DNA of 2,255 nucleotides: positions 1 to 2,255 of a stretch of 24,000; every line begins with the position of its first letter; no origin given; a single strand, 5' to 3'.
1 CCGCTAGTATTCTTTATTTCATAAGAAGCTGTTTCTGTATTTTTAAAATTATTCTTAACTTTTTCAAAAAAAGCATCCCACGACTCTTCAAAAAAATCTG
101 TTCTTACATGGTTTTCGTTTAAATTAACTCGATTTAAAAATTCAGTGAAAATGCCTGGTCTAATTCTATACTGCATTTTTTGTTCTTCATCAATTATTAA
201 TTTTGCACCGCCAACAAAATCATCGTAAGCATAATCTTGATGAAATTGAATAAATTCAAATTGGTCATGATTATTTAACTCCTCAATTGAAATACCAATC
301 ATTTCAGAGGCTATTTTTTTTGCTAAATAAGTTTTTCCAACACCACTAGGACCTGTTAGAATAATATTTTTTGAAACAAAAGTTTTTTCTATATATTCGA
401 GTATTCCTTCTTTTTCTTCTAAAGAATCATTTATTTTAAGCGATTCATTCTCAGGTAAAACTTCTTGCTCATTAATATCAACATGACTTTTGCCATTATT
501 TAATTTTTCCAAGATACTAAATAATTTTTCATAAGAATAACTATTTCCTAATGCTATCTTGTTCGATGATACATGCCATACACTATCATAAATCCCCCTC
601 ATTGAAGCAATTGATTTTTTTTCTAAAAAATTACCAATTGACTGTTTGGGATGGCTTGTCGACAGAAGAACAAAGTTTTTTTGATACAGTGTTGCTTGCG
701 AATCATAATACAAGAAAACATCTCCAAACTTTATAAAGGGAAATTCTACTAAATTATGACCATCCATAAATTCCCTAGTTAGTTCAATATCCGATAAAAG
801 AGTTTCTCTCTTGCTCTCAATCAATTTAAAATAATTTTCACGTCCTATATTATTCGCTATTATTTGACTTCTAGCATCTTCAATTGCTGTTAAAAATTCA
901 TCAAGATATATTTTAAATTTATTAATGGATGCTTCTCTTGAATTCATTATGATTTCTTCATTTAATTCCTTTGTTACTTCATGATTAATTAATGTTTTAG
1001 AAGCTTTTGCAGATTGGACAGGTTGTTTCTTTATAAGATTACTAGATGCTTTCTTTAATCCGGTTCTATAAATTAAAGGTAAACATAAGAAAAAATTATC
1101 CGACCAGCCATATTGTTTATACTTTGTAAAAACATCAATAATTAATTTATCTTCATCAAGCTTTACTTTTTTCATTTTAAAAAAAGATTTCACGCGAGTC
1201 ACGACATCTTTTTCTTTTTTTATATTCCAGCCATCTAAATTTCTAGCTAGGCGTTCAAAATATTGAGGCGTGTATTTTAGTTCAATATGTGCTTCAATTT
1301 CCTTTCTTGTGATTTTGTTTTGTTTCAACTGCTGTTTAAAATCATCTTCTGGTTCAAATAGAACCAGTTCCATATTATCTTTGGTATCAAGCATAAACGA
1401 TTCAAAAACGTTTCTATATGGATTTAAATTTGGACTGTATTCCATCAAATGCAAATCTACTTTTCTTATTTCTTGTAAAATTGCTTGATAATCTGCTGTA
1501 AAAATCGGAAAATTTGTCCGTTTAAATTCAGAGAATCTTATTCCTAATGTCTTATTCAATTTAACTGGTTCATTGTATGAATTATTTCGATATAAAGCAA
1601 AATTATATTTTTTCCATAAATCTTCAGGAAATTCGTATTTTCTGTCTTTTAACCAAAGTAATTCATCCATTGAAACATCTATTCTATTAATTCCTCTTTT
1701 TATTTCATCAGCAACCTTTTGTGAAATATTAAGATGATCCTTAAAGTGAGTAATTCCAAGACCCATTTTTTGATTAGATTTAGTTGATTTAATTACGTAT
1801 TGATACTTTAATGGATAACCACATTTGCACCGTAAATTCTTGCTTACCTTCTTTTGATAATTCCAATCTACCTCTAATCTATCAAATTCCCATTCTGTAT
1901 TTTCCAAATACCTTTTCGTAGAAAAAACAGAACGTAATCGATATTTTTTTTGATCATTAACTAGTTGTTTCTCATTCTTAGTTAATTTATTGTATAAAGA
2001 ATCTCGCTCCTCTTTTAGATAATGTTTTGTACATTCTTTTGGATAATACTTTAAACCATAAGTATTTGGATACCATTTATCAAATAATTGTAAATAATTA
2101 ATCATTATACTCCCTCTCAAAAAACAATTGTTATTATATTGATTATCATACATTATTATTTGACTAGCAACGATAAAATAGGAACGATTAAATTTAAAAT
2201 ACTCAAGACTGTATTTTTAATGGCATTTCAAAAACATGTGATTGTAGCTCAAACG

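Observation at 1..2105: ORF missing from the track: McrB-type AAA+ motor fused to an N-terminal region of about 580 aa with no recognisable family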

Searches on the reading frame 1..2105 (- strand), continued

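Call 19: search_protein_families(library=pfam, proteins=[P0001, P0003, P0004, P0020], max_evalue=0.01)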
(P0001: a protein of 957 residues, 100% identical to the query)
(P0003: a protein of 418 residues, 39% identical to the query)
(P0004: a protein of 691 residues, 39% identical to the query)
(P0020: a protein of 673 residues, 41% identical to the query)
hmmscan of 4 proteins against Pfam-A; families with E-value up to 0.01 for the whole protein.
P0001 (957 aa): 12 families
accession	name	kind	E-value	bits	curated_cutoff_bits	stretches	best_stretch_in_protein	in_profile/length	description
PF07728.20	AAA_5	-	1.1e-08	35.6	22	1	580-646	1-53/139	AAA domain (dynein-related subfamily)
PF00004.35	AAA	-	1.5e-06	29.1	21.2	1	581-616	1-35/131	ATPase family associated with various cellular activities (AAA)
PF20720.3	nSTAND3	-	2e-05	24.8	27.2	1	578-645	17-89/155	Novel STAND NTPase 3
PF01695.23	IstB_IS21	-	8.1e-05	22.7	24.1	1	578-604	92-120/238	IstB-like ATP binding protein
PF13238.12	AAA_18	-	0.00014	22.8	29.4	1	581-623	1-35/128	AAA domain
PF13173.12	AAA_14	-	0.00029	21.3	27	1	579-645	3-75/129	AAA domain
PF00910.28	RNA_helicase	-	0.00062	20.7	21.5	1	581-667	1-82/105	RNA helicase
PF13479.12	AAA_24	-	0.00071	19.9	27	1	579-642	3-61/195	AAA domain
PF13401.12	AAA_22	-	0.00074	20.3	27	0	580-601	7-28/130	AAA domain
PF05729.18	NACHT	-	0.0021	18.4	26.7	0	581-602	3-24/167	NACHT domain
PF03193.22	RsgA_GTPase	-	0.0053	17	30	0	563-610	91-137/174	RsgA GTPase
PF03266.21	NTPase_1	-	0.0087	16.4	23.9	0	580-602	1-23/168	NTPase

P0003 (418 aa): 0 families

P0004 (691 aa): 12 families
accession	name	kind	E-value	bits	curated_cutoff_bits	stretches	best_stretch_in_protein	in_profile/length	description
PF07728.20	AAA_5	-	4e-13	50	22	2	489-569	66-139/139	AAA domain (dynein-related subfamily)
PF00004.35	AAA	-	3.9e-06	27.8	21.2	1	285-306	2-23/131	ATPase family associated with various cellular activities (AAA)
PF20720.3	nSTAND3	-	4.6e-05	23.6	27.2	1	270-307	6-43/155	Novel STAND NTPase 3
PF13245.12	AAA_19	-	0.00013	22.6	25.1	1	278-311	8-41/134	AAA domain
PF13401.12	AAA_22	-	0.0002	22.1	27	1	282-331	6-54/130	AAA domain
PF05729.18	NACHT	-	0.00054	20.3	26.7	1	284-320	3-41/167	NACHT domain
PF03215.21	Rad17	-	0.00057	20.3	23.8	1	282-378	46-136/186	Rad17 P-loop domain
PF24883.2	NPHP3_N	-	0.00075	20.2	24.8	1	273-317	11-57/164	Nephrocystin 3, N-terminal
PF01695.23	IstB_IS21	-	0.0012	18.8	24.1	0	280-305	91-116/238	IstB-like ATP binding protein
PF13191.12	AAA_16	-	0.0022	19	32.6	1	282-318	25-63/167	AAA ATPase domain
PF00910.28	RNA_helicase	-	0.0022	18.9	21.5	0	285-309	2-26/105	RNA helicase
PF13173.12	AAA_14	-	0.0052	17.2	27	0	281-321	2-40/129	AAA domain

P0020 (673 aa): 14 families
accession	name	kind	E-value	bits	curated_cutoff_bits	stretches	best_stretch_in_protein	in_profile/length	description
PF07728.20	AAA_5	-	7e-21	75.1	22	1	421-570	1-139/139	AAA domain (dynein-related subfamily)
PF20720.3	nSTAND3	-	1.1e-08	35.4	27.2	1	403-447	1-45/155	Novel STAND NTPase 3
PF01878.24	EVE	-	5.3e-08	33.4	23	1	253-376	2-144/145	EVE domain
PF13173.12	AAA_14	-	0.0001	22.7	27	1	419-508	2-73/129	AAA domain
PF01695.23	IstB_IS21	-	0.00015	21.8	24.1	1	413-444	86-117/238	IstB-like ATP binding protein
PF00004.35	AAA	-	0.0002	22.2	21.2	1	422-571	1-124/131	ATPase family associated with various cellular activities (AAA)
PF13401.12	AAA_22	-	0.00022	22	27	1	418-527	4-112/130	AAA domain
PF04851.21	ResIII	-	0.0018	18.6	22.5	0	407-456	20-60/164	Type III restriction enzyme, res subunit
PF01078.27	Mg_chelatase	-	0.0024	17.8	20.3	1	420-458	23-61/207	Magnesium chelatase, subunit ChlI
PF02562.22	PhoH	-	0.0028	17.6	27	0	410-453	10-53/205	PhoH-like protein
PF24883.2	NPHP3_N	-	0.0068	17.1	24.8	0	403-459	6-60/164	Nephrocystin 3, N-terminal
PF12775.13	AAA_7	-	0.0068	16.4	25.8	0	414-461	28-73/181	P-loop containing dynein motor region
PF05729.18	NACHT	-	0.0086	16.4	26.7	0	422-457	3-39/167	NACHT domain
PF00910.28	RNA_helicase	-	0.0096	16.8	21.5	0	422-451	1-30/105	RNA helicase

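Call 31: search_solved_structures(query=P0001, max_evalue=0.1, show_alignments=3)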
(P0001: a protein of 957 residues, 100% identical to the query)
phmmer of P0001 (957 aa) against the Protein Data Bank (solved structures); distinct sequences matched with E-value up to 0.1: 12.
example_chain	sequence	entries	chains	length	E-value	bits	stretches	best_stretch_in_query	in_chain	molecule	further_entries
6ut6_A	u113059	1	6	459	8.2e-23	83.6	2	506-656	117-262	5-methylcytosine-specific restriction enzyme B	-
7vsr_A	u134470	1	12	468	9.1e-23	83.5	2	505-656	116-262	5-methylcytosine-specific restriction enzyme B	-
6hz4_A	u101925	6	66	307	1.7e-21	79.2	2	771-911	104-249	5-methylcytosine-specific restriction enzyme B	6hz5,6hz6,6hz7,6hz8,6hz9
6ut3_A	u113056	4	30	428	6.1e-21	77.4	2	580-658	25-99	GTPase subunit of restriction endonuclease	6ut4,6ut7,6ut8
6ut5_A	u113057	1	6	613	2.4e-20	75.5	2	551-657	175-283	GTPase subunit of restriction endonuclease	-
5vc7_A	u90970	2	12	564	0.024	15.9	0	578-602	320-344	VCP-like ATPase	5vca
5g4g_A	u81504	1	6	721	0.035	15.3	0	578-602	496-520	VCP-LIKE ATPASE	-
5g4f_A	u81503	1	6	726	0.036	15.3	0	578-602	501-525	VCP-LIKE ATPASE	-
1um8_A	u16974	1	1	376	0.055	14.7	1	549-608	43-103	ATP-dependent Clp protease ATP-binding subunit clpX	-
3iij_A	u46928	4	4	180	0.079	14.2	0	578-640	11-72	Coilin-interacting nuclear ATPase protein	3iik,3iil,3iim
3pxi_A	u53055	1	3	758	0.088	14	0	581-623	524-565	Negative regulator of genetic competence ClpC/MecB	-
1rkb_A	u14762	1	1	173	0.1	13.8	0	579-640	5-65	Protein AD-004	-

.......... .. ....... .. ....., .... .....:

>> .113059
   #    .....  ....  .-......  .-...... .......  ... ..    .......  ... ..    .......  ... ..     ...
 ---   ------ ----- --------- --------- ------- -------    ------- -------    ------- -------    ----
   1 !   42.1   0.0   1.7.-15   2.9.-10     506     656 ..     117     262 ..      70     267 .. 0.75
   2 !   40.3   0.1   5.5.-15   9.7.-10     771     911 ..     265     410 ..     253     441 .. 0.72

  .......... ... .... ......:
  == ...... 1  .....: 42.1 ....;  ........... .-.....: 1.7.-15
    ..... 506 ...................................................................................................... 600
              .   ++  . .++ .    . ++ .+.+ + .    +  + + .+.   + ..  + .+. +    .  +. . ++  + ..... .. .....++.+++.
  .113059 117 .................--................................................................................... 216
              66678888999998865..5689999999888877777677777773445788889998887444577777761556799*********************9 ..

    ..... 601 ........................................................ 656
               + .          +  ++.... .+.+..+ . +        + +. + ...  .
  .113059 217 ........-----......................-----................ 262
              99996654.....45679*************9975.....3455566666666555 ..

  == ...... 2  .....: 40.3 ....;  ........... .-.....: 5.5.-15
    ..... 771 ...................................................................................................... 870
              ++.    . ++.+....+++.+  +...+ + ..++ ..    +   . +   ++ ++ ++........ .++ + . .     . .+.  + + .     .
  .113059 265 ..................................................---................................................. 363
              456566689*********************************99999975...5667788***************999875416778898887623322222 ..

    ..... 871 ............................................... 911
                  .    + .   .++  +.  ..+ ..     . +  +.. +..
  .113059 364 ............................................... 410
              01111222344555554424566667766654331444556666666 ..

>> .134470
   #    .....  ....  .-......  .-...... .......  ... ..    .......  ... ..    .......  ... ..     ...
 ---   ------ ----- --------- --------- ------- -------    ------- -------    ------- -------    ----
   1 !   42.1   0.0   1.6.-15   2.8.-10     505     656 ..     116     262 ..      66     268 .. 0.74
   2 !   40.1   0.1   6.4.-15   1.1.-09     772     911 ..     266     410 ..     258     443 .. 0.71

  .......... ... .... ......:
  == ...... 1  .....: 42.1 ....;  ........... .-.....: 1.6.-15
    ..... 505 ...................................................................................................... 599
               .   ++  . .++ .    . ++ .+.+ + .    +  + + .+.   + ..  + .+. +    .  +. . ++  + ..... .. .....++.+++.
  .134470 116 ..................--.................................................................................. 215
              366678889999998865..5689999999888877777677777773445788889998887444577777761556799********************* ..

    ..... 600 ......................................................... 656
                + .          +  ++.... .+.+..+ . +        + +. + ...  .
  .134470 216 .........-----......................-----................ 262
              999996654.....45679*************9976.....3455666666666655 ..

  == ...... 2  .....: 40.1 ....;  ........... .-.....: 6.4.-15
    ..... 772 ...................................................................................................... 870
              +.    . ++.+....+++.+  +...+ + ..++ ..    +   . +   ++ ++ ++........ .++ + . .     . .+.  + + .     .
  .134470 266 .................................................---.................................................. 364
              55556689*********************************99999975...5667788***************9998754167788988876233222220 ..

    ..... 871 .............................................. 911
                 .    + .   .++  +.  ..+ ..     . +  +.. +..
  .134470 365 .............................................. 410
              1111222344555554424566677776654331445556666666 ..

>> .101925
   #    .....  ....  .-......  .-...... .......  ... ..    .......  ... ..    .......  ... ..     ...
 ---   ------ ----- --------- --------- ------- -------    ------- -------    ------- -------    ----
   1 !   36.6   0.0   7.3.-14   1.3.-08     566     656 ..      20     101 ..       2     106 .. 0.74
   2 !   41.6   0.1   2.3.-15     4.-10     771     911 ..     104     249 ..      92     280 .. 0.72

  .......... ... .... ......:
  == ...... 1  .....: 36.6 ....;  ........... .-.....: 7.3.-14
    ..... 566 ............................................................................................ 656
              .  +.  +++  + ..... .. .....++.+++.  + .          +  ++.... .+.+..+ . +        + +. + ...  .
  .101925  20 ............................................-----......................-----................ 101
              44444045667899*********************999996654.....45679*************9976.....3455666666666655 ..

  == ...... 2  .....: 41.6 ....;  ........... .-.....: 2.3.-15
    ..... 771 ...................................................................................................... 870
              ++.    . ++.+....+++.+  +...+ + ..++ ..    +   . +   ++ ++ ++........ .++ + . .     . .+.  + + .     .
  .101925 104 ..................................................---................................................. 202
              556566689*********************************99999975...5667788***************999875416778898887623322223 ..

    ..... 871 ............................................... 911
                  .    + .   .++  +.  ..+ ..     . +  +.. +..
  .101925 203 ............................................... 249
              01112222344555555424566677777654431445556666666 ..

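Call 32: search_protein_families(library=phrogs, proteins=[P0001, P0003], max_evalue=0.01)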
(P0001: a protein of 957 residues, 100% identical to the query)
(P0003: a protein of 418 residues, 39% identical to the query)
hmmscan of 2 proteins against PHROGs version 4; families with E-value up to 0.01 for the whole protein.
P0001 (957 aa): 7 families
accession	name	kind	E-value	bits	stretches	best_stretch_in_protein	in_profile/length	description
phrog_3757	-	unknown function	1.1e-05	26.1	1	540-602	87-150/367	-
phrog_168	-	DNA, RNA and nucleotide metabolism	0.00025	21.8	1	565-621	30-83/314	clamp loader of DNA polymerase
phrog_3277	-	DNA, RNA and nucleotide metabolism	0.0013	19.6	1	578-604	10-36/168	DnaC-like helicase loader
phrog_249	-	moron, auxiliary metabolic gene and host takeover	0.0018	18.6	1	532-601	81-150/380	porphyrin biosynthesis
phrog_4871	-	other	0.0019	17.7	1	580-620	498-537/764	ATP-dependent protease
phrog_2107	-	other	0.002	18.8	1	579-602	4-27/201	thymidylate kinase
phrog_4339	-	unknown function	0.0038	17.4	1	578-600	51-73/552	-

P0003 (418 aa): 0 families

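Call 69: find_encoding_contigs(protein=P0074, flank=6000, max_places=2)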
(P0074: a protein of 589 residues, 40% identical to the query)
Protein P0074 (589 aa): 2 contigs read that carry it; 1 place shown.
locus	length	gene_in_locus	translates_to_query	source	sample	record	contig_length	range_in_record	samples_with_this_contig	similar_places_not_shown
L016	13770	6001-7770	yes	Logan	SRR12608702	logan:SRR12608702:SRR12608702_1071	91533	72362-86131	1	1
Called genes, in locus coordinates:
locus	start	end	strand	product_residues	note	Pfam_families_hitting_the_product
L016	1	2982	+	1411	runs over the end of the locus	PF02384:N6_Mtase (faint), PF20473:MmeI_Mtase (weak), PF07669:Eco57I, PF20473:MmeI_Mtase, PF20466:MmeI_TRD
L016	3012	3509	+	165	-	-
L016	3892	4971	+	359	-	-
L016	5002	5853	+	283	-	PF14279:HNH_5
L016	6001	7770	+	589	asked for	PF01695:IstB_IS21 (faint), PF20720:nSTAND3 (weak), PF00004:AAA (faint), PF07726:AAA_3 (faint), PF07728:AAA_5, PF13401:AAA_22 (faint), PF07728:AAA_5 (weak), PF28529:McrB_lid (weak)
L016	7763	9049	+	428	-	PF10117:McrBC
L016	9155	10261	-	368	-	PF00589:Phage_integrase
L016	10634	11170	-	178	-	-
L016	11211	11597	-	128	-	-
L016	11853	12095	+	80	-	-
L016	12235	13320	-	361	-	PF00226:DnaJ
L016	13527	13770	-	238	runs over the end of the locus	PF03575:Peptidase_S51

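Call 70: find_encoding_contigs(protein=P0004, flank=6000, max_places=2)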
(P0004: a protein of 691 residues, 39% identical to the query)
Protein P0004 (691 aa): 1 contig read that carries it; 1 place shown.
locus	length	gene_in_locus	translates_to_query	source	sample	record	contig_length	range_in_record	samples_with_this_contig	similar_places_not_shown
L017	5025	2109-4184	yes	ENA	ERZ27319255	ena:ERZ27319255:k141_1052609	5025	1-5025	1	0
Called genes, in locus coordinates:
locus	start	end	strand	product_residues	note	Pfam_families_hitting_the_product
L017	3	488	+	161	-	?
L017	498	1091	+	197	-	PF00694:Aconitase_C, PF27512:LeuD, PF27434:LeuD_C (weak)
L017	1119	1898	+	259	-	PF01300:Sua5_yciO_yrdC (weak)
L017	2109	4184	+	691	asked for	PF00004:AAA (faint), PF07728:AAA_5 (weak), PF28529:McrB_lid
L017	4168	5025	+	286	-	?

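Call 72: search_protein_families(library=pfam, proteins=[L017:4168-5025:+], max_evalue=0.01)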
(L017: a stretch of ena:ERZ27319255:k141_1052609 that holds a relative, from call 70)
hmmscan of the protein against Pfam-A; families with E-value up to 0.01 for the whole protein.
L017:4168-5025:+ (286 aa): 1 family
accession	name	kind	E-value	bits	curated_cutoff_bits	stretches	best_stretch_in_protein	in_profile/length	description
PF10117.15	McrBC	-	6.2e-53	180.2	23.9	1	68-286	1-212/318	McrBC 5-methylcytosine restriction system component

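Call 84: predict_structure(alignment_id=A5)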
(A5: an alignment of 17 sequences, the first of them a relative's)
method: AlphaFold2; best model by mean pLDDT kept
length: 542 residues; sequences in the alignment: 17
mean_pLDDT: 54.3   pTM: 0.45
mean pLDDT of the five models: 54.3, 50.6, 50.3, 48.3, 47.8
residues with pLDDT >= 90: 9; 70-90: 180; 50-70: 86; < 50: 267
segments of 3 or more residues with pLDDT < 50: 1-150, 254-360, 409-411, 451-455
pLDDT, mean of each block of 10 residues (from residue 1): 34 43 28 24 26 26 24 23 22 23 28 35 27 28 38 72 83 74 85 81 78 74 77 80 74 46 47 38 31 30 28 42 45 41 45 36 82 73 77 72 59 74 80 57 72 50 65 79 73 63 77 79 73 87 81
secondary structure, 60 per line:
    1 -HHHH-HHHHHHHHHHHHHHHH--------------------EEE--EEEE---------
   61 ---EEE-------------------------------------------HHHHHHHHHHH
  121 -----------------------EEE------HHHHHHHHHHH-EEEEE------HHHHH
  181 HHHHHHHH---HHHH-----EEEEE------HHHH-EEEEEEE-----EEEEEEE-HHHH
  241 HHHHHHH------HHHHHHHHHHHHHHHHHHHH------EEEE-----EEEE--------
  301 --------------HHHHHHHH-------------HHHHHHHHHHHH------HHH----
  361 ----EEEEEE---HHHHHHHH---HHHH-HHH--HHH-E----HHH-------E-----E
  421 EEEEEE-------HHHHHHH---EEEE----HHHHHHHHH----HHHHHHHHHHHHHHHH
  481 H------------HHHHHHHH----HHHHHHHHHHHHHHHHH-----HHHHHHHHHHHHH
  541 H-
elements in order: H2-5 H7-22 E43-45 E48-51 E64-66 H110-120 E144-146 H153-163 E165-169 H176-188 H192-195 E201-205 H212-215 E217-223 E229-235 H237-247 H254-273 E280-283 E289-292 H315-322 H336-347 E365-370 H374-381 H385-388 E420-426 H434-440 E444-447 H452-460 H465-481 H494-501 H506-522 H528-541

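Call 92: list_cluster_members(proteins=[P0001])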
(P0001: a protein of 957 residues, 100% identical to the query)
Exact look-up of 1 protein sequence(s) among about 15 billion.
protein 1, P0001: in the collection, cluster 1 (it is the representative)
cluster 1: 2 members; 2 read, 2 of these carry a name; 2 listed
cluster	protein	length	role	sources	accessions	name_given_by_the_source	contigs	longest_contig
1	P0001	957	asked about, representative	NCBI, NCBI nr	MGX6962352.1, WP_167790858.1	AAA family ATPase [Vagococcus xieshaowenii]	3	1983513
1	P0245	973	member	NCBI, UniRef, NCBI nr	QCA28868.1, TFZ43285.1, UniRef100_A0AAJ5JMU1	AAA family ATPase [Vagococcus xieshaowenii] | AAA family ATPase n=2 Tax=Vagococcus xieshaowenii TaxID=2562451 RepID=A0AAJ5JMU1_9ENTE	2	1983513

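Call 96: search_protein_families(library=padloc, proteins=[P0003], max_evalue=0.001)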
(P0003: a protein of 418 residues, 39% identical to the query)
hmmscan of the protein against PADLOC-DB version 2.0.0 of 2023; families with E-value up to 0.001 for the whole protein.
P0003 (418 aa): 0 families
